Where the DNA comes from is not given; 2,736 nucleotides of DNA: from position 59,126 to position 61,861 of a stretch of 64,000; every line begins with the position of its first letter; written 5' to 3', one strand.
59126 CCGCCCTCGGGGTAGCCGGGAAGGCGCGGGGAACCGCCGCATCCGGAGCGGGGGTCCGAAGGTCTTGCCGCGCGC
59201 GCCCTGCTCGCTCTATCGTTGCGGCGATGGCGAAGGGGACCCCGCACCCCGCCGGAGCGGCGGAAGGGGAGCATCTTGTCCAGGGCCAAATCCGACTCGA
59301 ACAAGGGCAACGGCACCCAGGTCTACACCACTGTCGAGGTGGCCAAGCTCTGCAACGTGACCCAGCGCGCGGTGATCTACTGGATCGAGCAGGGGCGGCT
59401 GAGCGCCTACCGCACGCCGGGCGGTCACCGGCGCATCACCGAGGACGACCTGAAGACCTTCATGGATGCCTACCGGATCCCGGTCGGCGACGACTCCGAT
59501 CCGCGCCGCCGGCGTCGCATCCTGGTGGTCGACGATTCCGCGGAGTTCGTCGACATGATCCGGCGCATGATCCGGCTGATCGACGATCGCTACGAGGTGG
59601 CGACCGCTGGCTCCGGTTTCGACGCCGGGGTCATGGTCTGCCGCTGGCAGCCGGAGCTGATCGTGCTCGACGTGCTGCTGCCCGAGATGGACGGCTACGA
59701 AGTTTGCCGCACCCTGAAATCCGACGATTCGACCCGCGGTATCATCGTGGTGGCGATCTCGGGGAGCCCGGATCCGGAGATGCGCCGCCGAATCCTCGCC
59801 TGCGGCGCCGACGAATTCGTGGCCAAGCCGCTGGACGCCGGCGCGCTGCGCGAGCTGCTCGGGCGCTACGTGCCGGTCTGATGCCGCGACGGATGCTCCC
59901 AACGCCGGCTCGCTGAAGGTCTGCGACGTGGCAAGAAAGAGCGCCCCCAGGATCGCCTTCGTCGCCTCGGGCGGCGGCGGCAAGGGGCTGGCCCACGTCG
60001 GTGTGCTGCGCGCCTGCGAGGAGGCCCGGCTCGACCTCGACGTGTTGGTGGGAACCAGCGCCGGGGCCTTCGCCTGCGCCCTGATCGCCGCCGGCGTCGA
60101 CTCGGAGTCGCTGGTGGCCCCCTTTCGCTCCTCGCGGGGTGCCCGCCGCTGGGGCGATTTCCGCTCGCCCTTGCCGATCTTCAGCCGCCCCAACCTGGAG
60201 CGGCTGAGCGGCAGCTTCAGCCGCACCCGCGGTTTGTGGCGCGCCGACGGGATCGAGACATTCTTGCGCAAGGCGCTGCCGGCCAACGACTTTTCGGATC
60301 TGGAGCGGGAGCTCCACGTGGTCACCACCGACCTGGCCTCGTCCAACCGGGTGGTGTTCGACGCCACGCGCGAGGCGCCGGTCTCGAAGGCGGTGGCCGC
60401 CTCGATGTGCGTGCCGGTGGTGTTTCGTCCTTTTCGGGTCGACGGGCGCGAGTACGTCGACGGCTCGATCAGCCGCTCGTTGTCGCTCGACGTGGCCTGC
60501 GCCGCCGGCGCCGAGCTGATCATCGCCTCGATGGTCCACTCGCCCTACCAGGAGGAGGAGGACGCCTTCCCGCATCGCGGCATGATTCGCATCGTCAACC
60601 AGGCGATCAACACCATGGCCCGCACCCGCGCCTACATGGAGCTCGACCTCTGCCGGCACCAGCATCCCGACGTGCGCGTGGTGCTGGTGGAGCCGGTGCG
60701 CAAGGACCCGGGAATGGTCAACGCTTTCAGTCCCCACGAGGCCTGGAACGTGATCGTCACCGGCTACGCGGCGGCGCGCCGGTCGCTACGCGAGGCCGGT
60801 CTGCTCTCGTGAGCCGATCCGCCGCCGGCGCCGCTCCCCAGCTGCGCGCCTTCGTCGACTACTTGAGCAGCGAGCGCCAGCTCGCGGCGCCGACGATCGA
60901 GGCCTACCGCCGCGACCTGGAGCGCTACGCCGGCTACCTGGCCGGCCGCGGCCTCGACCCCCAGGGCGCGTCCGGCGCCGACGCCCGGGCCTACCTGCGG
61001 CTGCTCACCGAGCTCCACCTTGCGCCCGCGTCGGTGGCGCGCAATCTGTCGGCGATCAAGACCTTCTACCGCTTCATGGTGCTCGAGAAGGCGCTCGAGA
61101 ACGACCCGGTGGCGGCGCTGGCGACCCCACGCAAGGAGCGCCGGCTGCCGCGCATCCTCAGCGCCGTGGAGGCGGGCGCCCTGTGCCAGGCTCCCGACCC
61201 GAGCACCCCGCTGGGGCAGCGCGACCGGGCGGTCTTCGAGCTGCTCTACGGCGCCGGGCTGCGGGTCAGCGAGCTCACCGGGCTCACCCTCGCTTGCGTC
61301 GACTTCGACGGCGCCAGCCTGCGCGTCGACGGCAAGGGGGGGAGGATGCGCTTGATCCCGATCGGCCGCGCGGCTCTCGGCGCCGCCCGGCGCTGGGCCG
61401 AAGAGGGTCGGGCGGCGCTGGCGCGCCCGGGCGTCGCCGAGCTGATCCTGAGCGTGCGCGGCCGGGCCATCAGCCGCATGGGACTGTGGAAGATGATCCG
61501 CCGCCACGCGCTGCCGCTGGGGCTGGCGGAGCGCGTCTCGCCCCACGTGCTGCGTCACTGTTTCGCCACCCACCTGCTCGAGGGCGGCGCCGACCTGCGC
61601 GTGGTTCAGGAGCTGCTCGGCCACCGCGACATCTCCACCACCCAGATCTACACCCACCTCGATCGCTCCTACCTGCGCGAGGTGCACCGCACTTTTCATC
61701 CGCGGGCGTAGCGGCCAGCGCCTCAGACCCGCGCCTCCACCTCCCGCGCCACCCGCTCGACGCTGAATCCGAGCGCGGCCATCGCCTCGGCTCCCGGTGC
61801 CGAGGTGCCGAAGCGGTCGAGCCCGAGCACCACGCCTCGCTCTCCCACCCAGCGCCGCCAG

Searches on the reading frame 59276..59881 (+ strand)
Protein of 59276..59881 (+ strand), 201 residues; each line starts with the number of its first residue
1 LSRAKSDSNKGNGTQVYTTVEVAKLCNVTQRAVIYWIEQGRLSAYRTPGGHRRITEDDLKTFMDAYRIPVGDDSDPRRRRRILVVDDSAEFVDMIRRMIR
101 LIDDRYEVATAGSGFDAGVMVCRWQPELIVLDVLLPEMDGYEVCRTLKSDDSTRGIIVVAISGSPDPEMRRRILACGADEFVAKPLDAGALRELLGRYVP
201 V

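Call 29: search_protein_families(library=pfam, proteins=[window:59276-59881:+], max_evalue=0.001)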
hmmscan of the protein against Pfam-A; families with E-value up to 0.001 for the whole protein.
window:59276-59881:+ (201 aa): 4 families
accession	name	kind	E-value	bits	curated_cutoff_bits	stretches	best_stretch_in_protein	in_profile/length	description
PF00072.30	Response_reg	-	1.9e-21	76.8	30.2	1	82-194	1-109/111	Response regulator receiver domain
PF12728.13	HTH_17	-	8e-12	45.7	27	1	16-65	1-49/51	Helix-turn-helix domain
PF00376.29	MerR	-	3.6e-10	39.9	28.2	1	18-53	1-37/38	MerR family regulatory protein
PF13411.12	MerR_1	-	8.6e-06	26.2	21.6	1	17-61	1-45/69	MerR HTH family regulatory protein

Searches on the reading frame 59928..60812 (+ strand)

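Call 29: search_protein_families(library=pfam, proteins=[window:59928-60812:+], max_evalue=0.001)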
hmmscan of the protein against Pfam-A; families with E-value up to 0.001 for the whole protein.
window:59928-60812:+ (294 aa): 1 family
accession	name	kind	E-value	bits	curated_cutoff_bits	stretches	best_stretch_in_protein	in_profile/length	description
PF01734.28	Patatin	-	1.5e-29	104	27.7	1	12-190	2-190/191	Patatin-like phospholipase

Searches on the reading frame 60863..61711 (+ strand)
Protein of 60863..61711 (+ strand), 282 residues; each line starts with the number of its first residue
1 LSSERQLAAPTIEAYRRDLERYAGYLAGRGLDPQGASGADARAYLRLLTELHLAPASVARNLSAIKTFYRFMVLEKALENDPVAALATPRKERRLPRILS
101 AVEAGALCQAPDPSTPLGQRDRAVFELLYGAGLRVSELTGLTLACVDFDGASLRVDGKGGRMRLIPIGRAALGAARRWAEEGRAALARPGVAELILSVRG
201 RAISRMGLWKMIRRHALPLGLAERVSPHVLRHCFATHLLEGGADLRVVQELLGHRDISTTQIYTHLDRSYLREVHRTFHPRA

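Call 29: search_protein_families(library=pfam, proteins=[window:60863-61711:+], max_evalue=0.001)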
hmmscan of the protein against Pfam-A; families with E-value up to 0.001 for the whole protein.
window:60863-61711:+ (282 aa): 3 families
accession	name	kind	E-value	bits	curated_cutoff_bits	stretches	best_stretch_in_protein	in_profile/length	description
PF00589.27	Phage_integrase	-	5.2e-41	140.7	27.1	1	100-267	4-169/172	Phage integrase family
PF02899.23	Phage_int_SAM_1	-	1.6e-15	57.6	22.3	1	2-76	9-83/83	Phage integrase, N-terminal SAM-like domain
PF13495.12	Phage_int_SAM_4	-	3.5e-05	24.6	27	1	5-71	12-77/85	Phage integrase, N-terminal SAM-like domain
